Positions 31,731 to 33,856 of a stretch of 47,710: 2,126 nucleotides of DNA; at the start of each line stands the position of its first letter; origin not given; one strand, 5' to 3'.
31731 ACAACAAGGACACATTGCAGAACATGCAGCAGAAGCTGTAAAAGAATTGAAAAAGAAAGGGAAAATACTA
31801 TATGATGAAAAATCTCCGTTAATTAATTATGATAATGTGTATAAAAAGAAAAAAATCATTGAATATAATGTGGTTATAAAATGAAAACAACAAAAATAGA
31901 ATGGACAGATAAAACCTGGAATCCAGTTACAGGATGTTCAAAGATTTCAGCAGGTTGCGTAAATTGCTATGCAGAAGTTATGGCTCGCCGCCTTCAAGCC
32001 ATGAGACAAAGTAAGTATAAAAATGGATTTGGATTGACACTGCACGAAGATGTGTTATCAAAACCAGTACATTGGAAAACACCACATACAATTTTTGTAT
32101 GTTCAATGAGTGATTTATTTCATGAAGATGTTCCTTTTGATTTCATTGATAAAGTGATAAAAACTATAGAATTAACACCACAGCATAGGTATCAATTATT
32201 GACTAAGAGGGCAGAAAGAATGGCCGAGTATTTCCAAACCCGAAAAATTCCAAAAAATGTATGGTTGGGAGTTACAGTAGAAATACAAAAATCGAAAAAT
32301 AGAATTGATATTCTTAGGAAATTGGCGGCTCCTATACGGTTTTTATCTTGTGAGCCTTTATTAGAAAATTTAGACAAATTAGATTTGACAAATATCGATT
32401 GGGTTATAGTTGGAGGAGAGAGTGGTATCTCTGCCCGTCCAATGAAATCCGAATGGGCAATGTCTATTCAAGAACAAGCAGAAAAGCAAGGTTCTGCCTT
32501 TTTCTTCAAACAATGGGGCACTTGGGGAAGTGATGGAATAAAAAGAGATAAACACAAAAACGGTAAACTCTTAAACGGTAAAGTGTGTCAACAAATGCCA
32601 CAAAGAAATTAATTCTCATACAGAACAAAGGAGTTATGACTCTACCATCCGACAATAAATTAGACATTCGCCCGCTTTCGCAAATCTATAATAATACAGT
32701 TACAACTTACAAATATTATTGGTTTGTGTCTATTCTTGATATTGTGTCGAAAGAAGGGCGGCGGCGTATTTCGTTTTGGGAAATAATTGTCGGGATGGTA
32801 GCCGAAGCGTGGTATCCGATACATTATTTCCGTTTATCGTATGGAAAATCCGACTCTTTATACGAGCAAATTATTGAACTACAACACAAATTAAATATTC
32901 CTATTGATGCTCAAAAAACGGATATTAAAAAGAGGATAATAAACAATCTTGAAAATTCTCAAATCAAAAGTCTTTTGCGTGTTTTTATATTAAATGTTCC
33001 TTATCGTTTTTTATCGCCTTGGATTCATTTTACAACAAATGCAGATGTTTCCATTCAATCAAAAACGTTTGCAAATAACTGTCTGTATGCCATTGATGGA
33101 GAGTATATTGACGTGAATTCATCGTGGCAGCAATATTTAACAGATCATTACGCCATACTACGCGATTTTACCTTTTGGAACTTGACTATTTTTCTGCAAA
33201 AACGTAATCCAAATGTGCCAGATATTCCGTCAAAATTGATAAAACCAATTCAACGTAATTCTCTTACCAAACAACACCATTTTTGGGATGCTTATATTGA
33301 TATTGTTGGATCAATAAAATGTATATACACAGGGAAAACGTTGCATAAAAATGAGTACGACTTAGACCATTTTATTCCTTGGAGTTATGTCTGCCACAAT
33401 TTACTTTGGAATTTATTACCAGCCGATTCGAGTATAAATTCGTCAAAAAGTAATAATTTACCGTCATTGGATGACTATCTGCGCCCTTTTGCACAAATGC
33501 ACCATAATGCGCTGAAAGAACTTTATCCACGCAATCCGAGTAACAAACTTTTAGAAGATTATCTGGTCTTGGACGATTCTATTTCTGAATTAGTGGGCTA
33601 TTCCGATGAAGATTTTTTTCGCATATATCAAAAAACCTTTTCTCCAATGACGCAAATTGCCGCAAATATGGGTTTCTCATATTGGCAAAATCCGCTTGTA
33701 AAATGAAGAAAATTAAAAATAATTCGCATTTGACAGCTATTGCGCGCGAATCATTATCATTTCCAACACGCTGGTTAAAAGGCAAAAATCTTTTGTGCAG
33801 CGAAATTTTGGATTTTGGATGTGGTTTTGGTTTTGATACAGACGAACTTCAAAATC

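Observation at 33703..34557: Single polypeptide fusing a dnd-associated-type methyltransferase to a histidine-triad (HIT) domain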

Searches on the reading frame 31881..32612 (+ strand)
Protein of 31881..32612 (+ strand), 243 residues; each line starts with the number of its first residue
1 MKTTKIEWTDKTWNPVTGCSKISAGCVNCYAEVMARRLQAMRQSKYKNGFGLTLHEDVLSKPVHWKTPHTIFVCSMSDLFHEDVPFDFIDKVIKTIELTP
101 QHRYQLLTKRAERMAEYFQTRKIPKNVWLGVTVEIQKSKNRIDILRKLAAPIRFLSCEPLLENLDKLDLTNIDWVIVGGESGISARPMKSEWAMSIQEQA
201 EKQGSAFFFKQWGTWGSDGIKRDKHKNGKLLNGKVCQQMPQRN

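Call 6: search_protein_families(library=pfam, proteins=[window:31881-32612:+], max_evalue=0.01)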
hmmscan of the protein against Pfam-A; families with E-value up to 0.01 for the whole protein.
window:31881-32612:+ (243 aa): 1 family
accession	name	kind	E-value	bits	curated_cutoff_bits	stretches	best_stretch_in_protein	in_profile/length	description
PF07505.17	DUF5131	-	1.5e-106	355.8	28.9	1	3-240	1-243/243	Protein of unknown function (DUF5131)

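Call 7: search_protein_families(library=padloc, proteins=[window:31881-32612:+], max_evalue=0.01)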
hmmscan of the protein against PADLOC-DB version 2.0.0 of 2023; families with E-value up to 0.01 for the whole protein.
window:31881-32612:+ (243 aa): 2 families
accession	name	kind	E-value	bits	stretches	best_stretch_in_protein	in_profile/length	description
PDLC04569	PDC-M30B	-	6.1e-117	387.4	1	1-242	1-235/241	-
PDLC04639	PDC-M41B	-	4.4e-115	381.1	1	1-242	1-235/241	-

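Call 8: search_protein_families(library=ncbifam, proteins=[window:31881-32612:+], max_evalue=0.01)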
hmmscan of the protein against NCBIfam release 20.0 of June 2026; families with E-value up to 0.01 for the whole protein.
window:31881-32612:+ (243 aa): 1 family
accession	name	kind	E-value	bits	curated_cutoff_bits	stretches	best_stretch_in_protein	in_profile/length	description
TIGR04471.1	rSAM_mob_pairA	equivalog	9.6e-27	93.9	355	1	13-211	10-196/220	radical SAM mobile pair protein A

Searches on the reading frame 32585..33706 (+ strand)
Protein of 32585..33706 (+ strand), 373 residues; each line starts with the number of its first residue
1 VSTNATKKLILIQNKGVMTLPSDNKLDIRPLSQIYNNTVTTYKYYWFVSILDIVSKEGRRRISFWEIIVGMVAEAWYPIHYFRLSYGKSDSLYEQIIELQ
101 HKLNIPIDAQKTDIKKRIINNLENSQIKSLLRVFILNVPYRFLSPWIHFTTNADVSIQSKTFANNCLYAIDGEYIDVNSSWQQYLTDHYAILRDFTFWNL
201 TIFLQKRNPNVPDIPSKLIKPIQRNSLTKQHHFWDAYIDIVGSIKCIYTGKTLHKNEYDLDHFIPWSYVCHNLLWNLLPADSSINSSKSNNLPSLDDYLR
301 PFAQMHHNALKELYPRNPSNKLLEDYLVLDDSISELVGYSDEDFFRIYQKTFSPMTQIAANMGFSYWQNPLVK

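Call 4: search_protein_families(library=pfam, proteins=[window:32585-33706:+], max_evalue=0.1)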
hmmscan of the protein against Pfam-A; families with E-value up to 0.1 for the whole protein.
window:32585-33706:+ (373 aa): 1 family
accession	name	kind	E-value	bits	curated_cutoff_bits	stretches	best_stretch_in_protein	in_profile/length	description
PF13395.12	HNH_4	-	1.2e-11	44.9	22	1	246-293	1-53/54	HNH endonuclease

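Call 5: search_protein_families(library=ncbifam, proteins=[window:32585-33706:+], max_evalue=0.1)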
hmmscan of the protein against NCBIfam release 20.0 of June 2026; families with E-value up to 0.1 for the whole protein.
window:32585-33706:+ (373 aa): 2 families
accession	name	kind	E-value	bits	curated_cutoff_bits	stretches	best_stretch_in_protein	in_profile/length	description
TIGR01865.2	cas_Csn1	equivalog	0.00022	19.6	100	1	245-304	575-642/1070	type II CRISPR RNA-guided endonuclease Cas9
NF049971.1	CRISPR_Cas9d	exception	0.00057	18.6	375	1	245-294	547-599/986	type II CRISPR RNA-guided endonuclease Cas9d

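Call 7: search_protein_families(library=padloc, proteins=[window:32585-33706:+], max_evalue=0.01)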
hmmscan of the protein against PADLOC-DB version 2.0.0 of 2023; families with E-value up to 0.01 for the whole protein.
window:32585-33706:+ (373 aa): 4 families
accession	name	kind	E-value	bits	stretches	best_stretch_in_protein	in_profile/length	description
PDLC01460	Cas9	-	2.2e-05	20.8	1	245-297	501-556/901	"CAS-II-A,CAS-II-B,CAS-II-C; effector__SPE"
PDLC01256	Cas9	-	0.0004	17.3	1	245-297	513-568/711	"CAS-II-A,CAS-II-B,CAS-II-C; effector__SPE"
PDLC00973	Cas9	-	0.00054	16.6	1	245-295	606-662/830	CRISPR subtype II RNA-guided endonuclease Cas9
PDLC02332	AbiGii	-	0.00083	16.6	1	87-157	223-287/378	AbiGii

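Call 24: search_solved_structures(query=window:32585-33706:+, max_evalue=1)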
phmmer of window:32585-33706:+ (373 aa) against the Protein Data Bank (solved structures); distinct sequences matched with E-value up to 1: 4.
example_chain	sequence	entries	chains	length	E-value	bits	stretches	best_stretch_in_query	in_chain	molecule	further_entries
8pj9_A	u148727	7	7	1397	0.0051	18.9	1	213-297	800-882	CRISPR-associated endonuclease Cas9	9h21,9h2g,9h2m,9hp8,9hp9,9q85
9vj8_S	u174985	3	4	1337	0.0078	18.3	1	241-296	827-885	CRISPR-associated endonuclease Cas9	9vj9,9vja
6o56_A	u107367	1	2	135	0.037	16.1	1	246-296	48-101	CRISPR-associated endonuclease Cas9/Csn1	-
7y22_e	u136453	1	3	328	0.26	13.3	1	111-178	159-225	tail adaptor protein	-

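Call 38: find_homologous_proteins(query=window:32615-33706:+, max_evalue=0.00001)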
Query window:32615-33706:+ (363 aa): 2302 proteins with E <= 0.00001 among 3202 candidates; the best 120 are listed.
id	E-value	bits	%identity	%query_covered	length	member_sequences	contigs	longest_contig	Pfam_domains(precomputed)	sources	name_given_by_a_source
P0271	2.8e-242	821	100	98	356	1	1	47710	PF13395.13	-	-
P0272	2.3e-208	710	85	98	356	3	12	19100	PF13395.13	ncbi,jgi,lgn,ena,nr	ncbi:MAG TPA: HNH endonuclease domain-containing protein [Paludibacteraceae bacterium]|nr:HNH endonu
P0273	4.8e-189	646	78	97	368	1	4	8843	PF13395.13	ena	-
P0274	1.7e-178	611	73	98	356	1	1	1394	PF13395.13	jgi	-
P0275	3.3e-178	610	74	98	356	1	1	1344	PF13395.13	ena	-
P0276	6.9e-178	609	72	98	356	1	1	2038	PF13395.13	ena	-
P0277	8.5e-178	609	72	97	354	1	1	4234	PF13395.13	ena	-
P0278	9.0e-178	609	75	97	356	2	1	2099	PF13395.13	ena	-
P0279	9.0e-177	606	74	97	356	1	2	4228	PF13395.13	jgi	jgi:hypothetical protein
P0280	1.2e-176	605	72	98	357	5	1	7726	PF13395.13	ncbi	-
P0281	2.4e-176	604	73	98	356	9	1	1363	PF13395.13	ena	-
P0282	2.4e-176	604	71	98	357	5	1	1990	PF13395.13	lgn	-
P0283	3.2e-176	604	72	98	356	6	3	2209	PF13395.13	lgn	-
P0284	4.2e-176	603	73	97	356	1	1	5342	PF13395.13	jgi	jgi:hypothetical protein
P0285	6.2e-176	603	72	98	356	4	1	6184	PF13395.13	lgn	-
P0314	3.9e-168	577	70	97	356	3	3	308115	PF13395.13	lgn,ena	-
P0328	7.7e-165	566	69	97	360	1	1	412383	PF13395.13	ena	-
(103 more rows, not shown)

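Call 51: predict_structure(alignment_id=A1)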
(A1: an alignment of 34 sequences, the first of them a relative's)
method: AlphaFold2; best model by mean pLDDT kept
length: 356 residues; sequences in the alignment: 34
mean_pLDDT: 76.7   pTM: 0.59
mean pLDDT of the five models: 76.7, 76.6, 76.1, 74.8, 74.1
residues with pLDDT >= 90: 98; 70-90: 142; 50-70: 82; < 50: 34
segments of 3 or more residues with pLDDT < 50: 191-203, 248-253, 270-273, 344-346, 352-356
pLDDT, mean of each block of 10 residues (from residue 1): 78 81 78 93 93 86 58 74 86 86 92 82 90 91 95 95 93 76 62 42 59 86 90 86 63 54 68 58 84 88 67 69 82 63 52 45
secondary structure, 60 per line:
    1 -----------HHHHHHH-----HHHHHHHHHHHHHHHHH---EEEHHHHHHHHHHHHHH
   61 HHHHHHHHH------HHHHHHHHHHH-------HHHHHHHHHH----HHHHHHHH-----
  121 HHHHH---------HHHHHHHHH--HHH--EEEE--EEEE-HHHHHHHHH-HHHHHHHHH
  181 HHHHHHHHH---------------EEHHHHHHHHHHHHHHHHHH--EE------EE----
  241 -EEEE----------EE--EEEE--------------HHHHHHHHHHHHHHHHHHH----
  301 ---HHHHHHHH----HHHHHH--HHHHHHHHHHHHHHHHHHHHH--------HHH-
elements in order: H12-18 H24-40 E44-46 H47-69 H76-86 H94-103 H108-115 H121-125 H135-143 E151-154 E157-160 H162-170 H172-189 H207-224 E242-245 E260-263 H278-296 H304-311 H316-321 H324-344

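Call 55: fold_search(model_id=the predicted structure, library=pdb)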
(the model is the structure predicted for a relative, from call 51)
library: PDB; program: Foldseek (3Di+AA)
matches with E <= 10: 232; with E <= 0.001: 0
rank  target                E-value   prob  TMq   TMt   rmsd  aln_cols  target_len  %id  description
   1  6o0y_A                1.5e-01  0.14  0.16  0.07  22.2       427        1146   14  Conformational states of Cas9-sgRNA-DNA ternary complex in the presence of magnesium (released 2019-07-10)
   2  9mjl                  7.7e-01  0.07  0.12  0.10  16.4       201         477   11  SOS1 IN COMPLEX WITH AN INHIBITOR (released 2025-04-02)
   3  4h9d_B                8.0e-01  0.44  0.12  0.35   7.0        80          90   16  Crystal Structure of Mn-dependent Gme HNH nicking endonuclease from Geobacter metallireducens GS-15, Northeast Structu (released 2012-10-10)
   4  8j8m_B                8.0e-01  0.06  0.15  0.12  22.2       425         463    8  Overall structure of the LAT1-4F2hc bound with tryptophan (released 2024-07-10)
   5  8gk3_A                8.4e-01  0.08  0.14  0.11  17.6       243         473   14  Cytochrome P450 3A7 in complex with Dehydroepiandrosterone sulfate (released 2023-07-26)
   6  8egq                  8.4e-01  0.05  0.10  0.11  18.8       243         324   10  Branched chain ketoacid dehydrogenase kinase complexes (released 2023-03-08)
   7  7ebb_B                1.2e+00  0.05  0.11  0.11  20.7       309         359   11  Crystal structure of human pyruvate dehydrogenase kinase 4 in complex with compound 2 (released 2021-08-04)
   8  6uw2_C                1.2e+00  0.03  0.14  0.12  20.1       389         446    9  Clotrimazole bound complex of Acanthamoeba castellanii CYP51 (released 2020-10-21)
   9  5mga_A                1.3e+00  0.02  0.09  0.04  25.4       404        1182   12  Structure of the Cpf1 endonuclease R-loop complex after DNA cleavage (released 2017-06-21)
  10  3c2p_B                1.4e+00  0.04  0.14  0.07  19.2       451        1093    8  X-ray crystal structure of the N4 mini-vRNAP P1 promoter complex (released 2008-12-09)
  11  4k9w_A                1.4e+00  0.04  0.14  0.12  20.6       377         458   10  Complex of human CYP3A4 with a desoxyritonavir analog (released 2013-06-19)
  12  6dac                  1.4e+00  0.03  0.13  0.12  20.8       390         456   10  Human CYP3A4 bound to an inhibitor (released 2019-04-03)
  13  2pnr_B                1.7e+00  0.06  0.13  0.13  20.0       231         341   11  Crystal Structure of the asymmetric Pdk3-l2 Complex (released 2007-08-21)
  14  5wfq_N                1.7e+00  0.05  0.12  0.10  16.9       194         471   10  Ligand-bound Ras:SOS:Ras complex (released 2018-05-23)
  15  9bvc                  1.7e+00  0.04  0.12  0.10  16.9       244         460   13  Crystal structure of human CYP3A4 in complex with SJYHJ-110 (released 2025-04-16)
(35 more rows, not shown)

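Call 85: find_encoding_contigs(protein=P0328, flank=7000, max_places=3)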
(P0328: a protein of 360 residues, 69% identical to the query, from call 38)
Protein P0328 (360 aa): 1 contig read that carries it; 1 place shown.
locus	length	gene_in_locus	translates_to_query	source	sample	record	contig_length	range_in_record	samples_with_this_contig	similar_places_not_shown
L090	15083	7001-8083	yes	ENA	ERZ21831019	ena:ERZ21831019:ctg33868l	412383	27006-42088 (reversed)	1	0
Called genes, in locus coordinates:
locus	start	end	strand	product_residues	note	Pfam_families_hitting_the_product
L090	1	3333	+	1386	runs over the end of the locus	PF07494:Reg_prop (weak), PF23748:Beta-prop_LRRK2 (faint), PF07495:Y_Y_Y, PF00512:HisKA, PF02518:HATPase_c, PF00072:Response_reg, PF12833:HTH_18, PF00165:HTH_AraC (weak)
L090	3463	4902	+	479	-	PF13687:DUF4153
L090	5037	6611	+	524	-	PF16396:DUF5005 (faint), PF04616:Glyco_hydro_43, PF17851:GH43_C2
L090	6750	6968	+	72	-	-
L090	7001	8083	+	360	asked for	PF13395:HNH_4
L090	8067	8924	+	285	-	PF13489:Methyltransf_23, PF08241:Methyltransf_11 (faint), PF08242:Methyltransf_12 (faint), PF13649:Methyltransf_25 (faint), PF11969:DcpS_C, PF01230:HIT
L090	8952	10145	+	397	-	-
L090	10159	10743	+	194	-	PF21980:MksE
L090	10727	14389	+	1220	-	PF12128:DUF3584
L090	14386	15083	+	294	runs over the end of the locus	PF23947:DUF7281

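Call 86: find_encoding_contigs(protein=P0314, flank=7000, max_places=3)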
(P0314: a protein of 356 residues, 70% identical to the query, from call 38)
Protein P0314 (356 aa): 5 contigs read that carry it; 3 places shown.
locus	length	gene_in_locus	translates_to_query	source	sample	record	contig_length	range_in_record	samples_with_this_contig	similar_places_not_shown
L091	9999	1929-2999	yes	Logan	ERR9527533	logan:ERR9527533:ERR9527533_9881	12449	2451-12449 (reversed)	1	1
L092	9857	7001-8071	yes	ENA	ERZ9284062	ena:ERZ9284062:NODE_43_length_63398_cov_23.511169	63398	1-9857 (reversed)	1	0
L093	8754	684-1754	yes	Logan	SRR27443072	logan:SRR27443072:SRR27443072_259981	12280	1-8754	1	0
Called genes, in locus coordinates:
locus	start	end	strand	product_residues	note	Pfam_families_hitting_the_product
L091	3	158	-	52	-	?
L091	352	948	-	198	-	PF14123:DUF4290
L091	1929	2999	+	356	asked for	PF13395:HNH_4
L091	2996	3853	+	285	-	PF13489:Methyltransf_23, PF08241:Methyltransf_11 (faint), PF08242:Methyltransf_12 (faint), PF13649:Methyltransf_25 (faint), PF13847:Methyltransf_31 (faint), PF01230:HIT, PF11969:DcpS_C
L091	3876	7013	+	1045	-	PF13091:PLDc_2, PF09565:RE_NgoFVII (weak), PF00270:DEAD, PF04851:ResIII, PF18766:SWI2_SNF2, PF00271:Helicase_C, PF11907:DUF3427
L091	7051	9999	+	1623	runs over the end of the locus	PF00270:DEAD, PF00271:Helicase_C, PF00580:UvrD-helicase, PF13245:AAA_19, PF00580:UvrD-helicase, PF13361:UvrD_C, PF13361:UvrD_C, PF13538:UvrD_C_2, +6 more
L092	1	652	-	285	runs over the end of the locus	-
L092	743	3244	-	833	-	PF01443:Viral_helicase1 (faint), PF05970:PIF1, PF13245:AAA_19, PF13401:AAA_22, PF13604:AAA_30, PF13538:UvrD_C_2 (weak), PF00570:HRDC, PF14493:HTH_40, +2 more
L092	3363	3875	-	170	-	PF00210:Ferritin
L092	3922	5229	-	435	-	PF00275:EPSP_synthase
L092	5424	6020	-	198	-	PF14123:DUF4290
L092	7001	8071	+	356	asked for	PF13395:HNH_4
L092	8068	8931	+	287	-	PF13489:Methyltransf_23, PF08241:Methyltransf_11 (faint), PF08242:Methyltransf_12 (faint), PF13649:Methyltransf_25 (faint), PF13847:Methyltransf_31 (faint), PF01230:HIT, PF11969:DcpS_C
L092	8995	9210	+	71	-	PF03796:DnaB_C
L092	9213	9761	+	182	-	PF03796:DnaB_C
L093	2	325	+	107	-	?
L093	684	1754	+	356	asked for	PF13395:HNH_4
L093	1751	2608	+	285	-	PF13489:Methyltransf_23, PF08241:Methyltransf_11 (faint), PF08242:Methyltransf_12 (faint), PF13649:Methyltransf_25 (faint), PF13847:Methyltransf_31 (faint), PF01230:HIT, PF11969:DcpS_C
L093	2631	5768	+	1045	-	PF13091:PLDc_2, PF09565:RE_NgoFVII (weak), PF00270:DEAD, PF04851:ResIII, PF18766:SWI2_SNF2, PF00271:Helicase_C, PF11907:DUF3427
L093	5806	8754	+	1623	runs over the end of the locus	PF00270:DEAD, PF00271:Helicase_C, PF00580:UvrD-helicase, PF13245:AAA_19, PF00580:UvrD-helicase, PF13361:UvrD_C, PF13361:UvrD_C, PF13538:UvrD_C_2, +6 more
